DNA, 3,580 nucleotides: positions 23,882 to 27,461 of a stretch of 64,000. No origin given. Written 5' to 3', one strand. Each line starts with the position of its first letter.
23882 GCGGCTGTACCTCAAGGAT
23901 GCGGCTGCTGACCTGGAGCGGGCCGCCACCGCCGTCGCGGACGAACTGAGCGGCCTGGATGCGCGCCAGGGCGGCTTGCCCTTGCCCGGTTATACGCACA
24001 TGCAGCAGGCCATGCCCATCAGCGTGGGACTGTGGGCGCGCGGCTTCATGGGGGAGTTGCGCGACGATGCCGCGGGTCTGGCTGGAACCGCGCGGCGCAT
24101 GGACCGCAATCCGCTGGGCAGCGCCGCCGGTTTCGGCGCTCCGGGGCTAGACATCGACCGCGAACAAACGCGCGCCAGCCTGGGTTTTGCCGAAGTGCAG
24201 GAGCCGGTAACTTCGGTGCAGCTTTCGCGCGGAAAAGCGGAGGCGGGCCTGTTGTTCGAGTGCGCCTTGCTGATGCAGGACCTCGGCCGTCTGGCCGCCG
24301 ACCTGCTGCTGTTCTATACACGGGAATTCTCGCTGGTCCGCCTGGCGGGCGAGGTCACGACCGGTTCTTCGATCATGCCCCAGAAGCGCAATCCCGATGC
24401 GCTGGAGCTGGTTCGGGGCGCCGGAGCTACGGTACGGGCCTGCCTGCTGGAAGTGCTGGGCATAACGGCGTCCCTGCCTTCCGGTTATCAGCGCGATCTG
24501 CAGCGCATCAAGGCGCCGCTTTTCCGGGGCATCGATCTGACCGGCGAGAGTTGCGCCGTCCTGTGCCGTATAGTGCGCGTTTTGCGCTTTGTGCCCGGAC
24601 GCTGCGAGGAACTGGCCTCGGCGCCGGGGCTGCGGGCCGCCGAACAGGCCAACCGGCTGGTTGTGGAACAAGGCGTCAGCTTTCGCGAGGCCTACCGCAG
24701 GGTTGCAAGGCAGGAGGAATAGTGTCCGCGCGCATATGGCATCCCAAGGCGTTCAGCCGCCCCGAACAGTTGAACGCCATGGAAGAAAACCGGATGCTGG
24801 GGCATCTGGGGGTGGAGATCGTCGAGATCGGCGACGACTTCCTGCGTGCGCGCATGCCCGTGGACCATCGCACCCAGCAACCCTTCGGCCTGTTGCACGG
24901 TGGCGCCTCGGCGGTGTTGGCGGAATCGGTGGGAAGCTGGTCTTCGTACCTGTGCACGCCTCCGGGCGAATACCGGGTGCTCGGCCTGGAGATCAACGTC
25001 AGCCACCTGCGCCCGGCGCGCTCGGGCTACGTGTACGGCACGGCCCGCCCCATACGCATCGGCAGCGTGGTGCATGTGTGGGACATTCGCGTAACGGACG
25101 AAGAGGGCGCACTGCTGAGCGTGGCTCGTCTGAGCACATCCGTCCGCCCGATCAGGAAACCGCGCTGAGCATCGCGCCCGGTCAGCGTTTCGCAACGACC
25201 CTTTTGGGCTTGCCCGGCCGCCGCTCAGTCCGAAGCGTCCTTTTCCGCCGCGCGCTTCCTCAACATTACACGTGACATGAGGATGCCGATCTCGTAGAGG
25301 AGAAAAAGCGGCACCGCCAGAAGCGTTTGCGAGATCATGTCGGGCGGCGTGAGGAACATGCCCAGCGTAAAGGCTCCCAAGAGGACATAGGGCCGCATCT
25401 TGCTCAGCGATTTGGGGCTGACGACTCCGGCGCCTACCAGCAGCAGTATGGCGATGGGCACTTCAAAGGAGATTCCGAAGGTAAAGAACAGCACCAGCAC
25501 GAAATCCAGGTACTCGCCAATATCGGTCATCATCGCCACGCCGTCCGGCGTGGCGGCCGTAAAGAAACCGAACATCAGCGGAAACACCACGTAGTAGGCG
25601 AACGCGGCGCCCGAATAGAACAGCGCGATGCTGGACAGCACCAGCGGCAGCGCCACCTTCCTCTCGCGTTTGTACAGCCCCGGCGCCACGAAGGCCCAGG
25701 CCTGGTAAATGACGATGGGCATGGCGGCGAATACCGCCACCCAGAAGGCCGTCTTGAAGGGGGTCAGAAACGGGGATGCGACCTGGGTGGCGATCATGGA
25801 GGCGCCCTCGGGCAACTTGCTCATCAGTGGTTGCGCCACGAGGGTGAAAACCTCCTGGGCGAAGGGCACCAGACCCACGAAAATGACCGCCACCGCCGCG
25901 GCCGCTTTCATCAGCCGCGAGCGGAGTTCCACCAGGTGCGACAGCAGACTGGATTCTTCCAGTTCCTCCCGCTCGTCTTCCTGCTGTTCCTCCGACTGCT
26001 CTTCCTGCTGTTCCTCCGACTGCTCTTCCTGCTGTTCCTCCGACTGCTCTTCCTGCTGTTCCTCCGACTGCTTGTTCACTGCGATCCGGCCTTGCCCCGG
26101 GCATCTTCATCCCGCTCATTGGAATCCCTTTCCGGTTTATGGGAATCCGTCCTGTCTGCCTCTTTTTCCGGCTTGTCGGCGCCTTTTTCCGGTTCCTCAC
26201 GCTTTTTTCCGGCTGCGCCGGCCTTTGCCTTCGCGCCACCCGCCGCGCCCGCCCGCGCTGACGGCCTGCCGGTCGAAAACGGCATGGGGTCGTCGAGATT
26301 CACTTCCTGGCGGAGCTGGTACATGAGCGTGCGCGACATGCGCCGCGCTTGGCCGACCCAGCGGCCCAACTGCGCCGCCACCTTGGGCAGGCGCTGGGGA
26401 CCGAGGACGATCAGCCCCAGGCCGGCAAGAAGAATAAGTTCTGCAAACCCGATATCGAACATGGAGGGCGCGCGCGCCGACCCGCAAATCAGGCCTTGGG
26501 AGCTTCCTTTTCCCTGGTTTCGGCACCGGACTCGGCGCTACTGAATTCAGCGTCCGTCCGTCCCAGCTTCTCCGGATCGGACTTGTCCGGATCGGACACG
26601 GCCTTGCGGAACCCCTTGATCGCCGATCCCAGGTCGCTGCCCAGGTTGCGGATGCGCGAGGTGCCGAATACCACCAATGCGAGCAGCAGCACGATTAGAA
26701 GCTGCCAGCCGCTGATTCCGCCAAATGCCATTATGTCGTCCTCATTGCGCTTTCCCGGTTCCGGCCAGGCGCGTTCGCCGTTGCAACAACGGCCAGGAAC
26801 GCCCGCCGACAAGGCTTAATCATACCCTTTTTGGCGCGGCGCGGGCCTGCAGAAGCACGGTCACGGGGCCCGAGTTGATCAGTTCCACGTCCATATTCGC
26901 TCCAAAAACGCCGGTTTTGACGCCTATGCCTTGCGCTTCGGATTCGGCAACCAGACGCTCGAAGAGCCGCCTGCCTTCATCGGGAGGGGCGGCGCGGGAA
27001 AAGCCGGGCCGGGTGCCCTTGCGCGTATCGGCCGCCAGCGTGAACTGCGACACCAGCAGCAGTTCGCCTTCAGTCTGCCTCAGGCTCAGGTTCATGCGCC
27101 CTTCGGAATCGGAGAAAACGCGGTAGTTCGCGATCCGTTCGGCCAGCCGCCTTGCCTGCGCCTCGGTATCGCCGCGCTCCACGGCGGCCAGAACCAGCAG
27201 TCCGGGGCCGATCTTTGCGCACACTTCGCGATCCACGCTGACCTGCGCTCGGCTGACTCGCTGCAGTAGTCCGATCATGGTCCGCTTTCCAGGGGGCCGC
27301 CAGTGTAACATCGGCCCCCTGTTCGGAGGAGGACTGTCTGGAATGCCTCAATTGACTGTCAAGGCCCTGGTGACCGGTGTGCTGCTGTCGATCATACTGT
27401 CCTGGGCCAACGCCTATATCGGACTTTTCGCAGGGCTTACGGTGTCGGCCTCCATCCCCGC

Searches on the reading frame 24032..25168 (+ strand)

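Call 67: search_protein_families(library=pfam, proteins=[window:24032-25168:+], max_evalue=0.001)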
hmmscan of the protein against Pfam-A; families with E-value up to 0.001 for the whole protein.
window:24032-25168:+ (378 aa): 1 family
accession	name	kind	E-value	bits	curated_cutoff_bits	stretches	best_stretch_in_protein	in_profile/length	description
PF03061.28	4HBT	-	2.6e-13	50.5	20.6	1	285-361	1-77/79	Thioesterase superfamily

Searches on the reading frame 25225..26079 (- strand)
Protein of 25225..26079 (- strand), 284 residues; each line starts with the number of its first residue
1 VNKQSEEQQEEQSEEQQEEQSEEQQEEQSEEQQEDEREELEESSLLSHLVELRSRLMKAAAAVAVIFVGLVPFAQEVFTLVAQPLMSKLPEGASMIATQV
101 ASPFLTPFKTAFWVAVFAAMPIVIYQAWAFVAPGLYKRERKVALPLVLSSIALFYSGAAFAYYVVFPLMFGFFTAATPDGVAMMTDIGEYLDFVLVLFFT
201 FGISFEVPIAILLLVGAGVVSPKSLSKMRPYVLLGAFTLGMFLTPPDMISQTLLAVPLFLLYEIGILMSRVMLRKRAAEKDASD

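Call 67: search_protein_families(library=pfam, proteins=[window:25225-26079:-], max_evalue=0.001)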
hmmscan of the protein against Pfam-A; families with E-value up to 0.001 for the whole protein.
window:25225-26079:- (284 aa): 1 family
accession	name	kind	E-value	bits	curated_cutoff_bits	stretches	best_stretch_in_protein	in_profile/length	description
PF00902.23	TatC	-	5.8e-68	229.2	25.1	1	47-257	1-208/208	Sec-independent protein translocase protein (TatC)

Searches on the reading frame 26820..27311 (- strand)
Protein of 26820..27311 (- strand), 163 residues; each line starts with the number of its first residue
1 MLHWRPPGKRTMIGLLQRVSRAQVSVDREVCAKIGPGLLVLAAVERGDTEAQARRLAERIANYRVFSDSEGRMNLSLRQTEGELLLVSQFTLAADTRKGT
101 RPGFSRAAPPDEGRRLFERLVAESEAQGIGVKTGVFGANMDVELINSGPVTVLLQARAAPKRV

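Call 67: search_protein_families(library=pfam, proteins=[window:26820-27311:-], max_evalue=0.001)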
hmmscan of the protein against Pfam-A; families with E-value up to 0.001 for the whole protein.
window:26820-27311:- (163 aa): 1 family
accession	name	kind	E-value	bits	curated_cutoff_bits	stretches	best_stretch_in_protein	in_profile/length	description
PF02580.21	Tyr_Deacylase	-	5e-52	176.5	25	1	15-155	3-144/144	D-Tyr-tRNA(Tyr) deacylase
